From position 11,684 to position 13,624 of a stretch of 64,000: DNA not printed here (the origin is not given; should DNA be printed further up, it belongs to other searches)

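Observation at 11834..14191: Adjacent ELP3-like and Trm9-like genes: a eukaryote/archaeal-type mcm5U34 wobble-modification pair in a bacterium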

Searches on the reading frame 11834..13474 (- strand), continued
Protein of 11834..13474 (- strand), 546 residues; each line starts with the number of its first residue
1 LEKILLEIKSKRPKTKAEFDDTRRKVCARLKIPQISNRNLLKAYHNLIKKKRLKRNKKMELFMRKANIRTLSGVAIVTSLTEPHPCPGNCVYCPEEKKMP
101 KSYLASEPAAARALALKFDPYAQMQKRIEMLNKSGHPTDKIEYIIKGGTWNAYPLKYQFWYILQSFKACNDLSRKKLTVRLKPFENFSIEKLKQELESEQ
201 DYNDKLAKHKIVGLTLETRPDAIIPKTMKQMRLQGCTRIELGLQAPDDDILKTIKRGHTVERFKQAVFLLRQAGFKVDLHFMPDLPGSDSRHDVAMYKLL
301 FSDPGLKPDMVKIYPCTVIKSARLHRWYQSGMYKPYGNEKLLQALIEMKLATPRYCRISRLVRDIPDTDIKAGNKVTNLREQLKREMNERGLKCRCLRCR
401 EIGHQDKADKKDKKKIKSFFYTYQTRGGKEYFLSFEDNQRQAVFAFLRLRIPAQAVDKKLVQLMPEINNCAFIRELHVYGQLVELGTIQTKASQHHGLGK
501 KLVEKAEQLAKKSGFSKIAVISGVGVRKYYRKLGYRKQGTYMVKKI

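Call 77: find_encoding_contigs(protein=P0095, flank=4000, max_places=1)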
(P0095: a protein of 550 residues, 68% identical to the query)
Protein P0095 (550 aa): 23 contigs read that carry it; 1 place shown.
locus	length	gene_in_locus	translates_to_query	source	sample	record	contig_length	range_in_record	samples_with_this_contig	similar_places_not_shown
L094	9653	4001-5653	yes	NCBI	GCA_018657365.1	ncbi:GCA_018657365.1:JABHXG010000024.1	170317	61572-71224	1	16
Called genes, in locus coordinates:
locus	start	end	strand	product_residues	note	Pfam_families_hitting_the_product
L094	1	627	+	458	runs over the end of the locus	PF01225:Mur_ligase, PF08245:Mur_ligase_M, PF02875:Mur_ligase_C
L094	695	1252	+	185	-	PF00293:NUDIX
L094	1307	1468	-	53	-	PF21344:Zn_ribbon_LysW (weak)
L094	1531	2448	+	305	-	PF00291:PALP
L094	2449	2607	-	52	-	-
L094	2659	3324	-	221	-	-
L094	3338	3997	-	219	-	PF01209:Ubie_methyltran, PF13489:Methyltransf_23, PF07021:MetW, PF13649:Methyltransf_25, PF13847:Methyltransf_31, PF08241:Methyltransf_11, PF08242:Methyltransf_12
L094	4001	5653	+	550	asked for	PF04055:Radical_SAM, PF16199:Radical_SAM_C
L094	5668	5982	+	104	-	PF00892:EamA (weak)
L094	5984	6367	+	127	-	PF00293:NUDIX, PF14815:NUDIX_4 (weak)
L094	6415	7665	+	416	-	PF00464:SHMT, PF00155:Aminotran_1_2, PF01212:Beta_elim_lyase (faint)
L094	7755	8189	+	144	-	PF02367:TsaE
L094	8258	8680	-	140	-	-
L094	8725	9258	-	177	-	PF02677:QueH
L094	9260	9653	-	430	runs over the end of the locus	PF00158:Sigma54_activat (faint), PF05496:RuvB_N, PF00931:NB-ARC (weak), PF00004:AAA, PF07728:AAA_5 (weak), PF13173:AAA_14, PF16193:AAA_assoc_2, PF12002:MgsA_C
